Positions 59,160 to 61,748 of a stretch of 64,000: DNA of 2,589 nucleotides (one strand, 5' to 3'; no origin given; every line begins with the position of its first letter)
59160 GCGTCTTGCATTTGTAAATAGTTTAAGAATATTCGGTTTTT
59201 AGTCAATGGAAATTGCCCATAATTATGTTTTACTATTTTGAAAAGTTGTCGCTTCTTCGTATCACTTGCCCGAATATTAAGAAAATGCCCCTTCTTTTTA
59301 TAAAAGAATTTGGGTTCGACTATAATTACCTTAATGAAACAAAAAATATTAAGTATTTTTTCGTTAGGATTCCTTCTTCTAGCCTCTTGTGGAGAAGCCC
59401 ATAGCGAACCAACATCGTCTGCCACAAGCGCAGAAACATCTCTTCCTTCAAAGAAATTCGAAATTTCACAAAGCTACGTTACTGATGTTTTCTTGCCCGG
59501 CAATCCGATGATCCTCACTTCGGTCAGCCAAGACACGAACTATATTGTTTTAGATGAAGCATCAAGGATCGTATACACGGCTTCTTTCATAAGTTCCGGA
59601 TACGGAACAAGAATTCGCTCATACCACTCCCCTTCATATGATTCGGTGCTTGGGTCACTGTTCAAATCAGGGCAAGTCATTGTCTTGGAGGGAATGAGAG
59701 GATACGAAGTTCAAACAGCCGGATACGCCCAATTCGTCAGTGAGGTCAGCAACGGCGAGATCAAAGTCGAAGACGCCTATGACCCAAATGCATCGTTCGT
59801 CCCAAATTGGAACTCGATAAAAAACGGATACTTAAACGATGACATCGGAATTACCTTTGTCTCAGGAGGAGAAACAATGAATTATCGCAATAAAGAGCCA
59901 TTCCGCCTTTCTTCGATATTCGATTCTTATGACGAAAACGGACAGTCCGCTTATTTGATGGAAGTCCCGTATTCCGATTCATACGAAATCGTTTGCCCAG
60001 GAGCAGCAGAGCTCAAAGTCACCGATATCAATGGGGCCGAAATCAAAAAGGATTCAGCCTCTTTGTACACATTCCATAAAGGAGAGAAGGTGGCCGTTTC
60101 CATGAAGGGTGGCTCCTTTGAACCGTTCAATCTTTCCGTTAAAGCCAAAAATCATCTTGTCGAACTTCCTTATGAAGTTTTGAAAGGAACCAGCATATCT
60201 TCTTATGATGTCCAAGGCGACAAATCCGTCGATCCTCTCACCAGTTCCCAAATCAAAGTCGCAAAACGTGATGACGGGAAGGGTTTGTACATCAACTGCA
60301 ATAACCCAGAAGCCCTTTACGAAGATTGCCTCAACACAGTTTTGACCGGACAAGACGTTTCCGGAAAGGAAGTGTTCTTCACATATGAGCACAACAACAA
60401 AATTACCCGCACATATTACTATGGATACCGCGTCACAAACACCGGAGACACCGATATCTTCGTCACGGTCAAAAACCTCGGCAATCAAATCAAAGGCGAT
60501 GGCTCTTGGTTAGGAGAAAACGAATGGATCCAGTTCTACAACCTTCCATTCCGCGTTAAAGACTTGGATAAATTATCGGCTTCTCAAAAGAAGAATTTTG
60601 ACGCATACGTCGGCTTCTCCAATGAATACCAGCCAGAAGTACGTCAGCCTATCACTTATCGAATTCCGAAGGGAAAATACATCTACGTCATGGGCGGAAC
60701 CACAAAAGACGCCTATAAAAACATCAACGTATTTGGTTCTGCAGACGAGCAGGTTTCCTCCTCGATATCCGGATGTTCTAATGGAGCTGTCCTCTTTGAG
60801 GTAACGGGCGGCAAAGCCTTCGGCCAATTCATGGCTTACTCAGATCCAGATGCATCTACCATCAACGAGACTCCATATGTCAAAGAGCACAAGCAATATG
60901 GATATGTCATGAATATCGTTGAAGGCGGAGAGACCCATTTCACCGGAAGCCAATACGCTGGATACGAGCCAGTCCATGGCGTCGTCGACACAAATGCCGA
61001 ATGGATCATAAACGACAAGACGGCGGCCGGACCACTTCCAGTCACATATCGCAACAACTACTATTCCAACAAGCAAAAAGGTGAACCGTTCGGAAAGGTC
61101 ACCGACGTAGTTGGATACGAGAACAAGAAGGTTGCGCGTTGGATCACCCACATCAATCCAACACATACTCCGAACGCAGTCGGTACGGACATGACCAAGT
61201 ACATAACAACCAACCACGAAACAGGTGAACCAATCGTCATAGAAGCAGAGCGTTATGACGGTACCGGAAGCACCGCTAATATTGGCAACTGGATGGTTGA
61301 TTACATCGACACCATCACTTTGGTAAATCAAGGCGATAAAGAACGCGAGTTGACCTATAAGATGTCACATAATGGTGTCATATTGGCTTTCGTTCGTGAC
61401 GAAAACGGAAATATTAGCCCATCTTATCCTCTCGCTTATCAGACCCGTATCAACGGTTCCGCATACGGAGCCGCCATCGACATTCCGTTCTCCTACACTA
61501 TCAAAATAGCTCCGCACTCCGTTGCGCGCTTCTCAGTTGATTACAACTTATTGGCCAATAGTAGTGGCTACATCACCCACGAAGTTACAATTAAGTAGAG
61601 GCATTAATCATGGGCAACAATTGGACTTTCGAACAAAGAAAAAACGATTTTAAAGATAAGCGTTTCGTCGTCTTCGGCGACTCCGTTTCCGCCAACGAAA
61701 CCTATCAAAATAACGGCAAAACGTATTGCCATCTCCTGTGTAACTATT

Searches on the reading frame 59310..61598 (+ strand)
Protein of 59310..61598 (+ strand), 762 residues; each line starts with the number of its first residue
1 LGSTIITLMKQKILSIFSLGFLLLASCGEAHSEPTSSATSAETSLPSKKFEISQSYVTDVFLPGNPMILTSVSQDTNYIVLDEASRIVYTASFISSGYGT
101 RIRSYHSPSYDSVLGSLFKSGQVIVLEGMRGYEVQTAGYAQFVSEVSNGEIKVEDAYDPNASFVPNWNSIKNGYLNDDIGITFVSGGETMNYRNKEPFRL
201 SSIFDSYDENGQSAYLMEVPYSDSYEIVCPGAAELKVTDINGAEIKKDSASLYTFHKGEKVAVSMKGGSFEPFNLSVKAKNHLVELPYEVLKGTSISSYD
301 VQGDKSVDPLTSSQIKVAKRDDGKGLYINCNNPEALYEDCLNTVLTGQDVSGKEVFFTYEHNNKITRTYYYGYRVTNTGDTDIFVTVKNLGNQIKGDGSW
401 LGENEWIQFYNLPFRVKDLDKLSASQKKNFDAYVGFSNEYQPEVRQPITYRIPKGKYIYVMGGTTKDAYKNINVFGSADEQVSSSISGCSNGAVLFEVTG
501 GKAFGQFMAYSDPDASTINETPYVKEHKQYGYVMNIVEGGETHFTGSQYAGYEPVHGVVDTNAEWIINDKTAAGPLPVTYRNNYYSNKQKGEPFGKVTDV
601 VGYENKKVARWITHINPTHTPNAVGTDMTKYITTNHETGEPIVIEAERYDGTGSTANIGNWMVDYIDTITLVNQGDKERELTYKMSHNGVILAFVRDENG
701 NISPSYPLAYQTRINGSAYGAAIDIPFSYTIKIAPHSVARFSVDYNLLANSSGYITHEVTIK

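Call 16: search_protein_families(library=pfam, proteins=[window:59310-61598:+], max_evalue=0.001)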
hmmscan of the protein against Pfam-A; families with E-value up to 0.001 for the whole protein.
window:59310-61598:+ (762 aa): 0 families

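Call 73: search_solved_structures(query=window:59310-61598:+, max_evalue=1)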
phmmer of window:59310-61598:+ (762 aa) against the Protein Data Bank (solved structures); distinct sequences matched with E-value up to 1: 0.
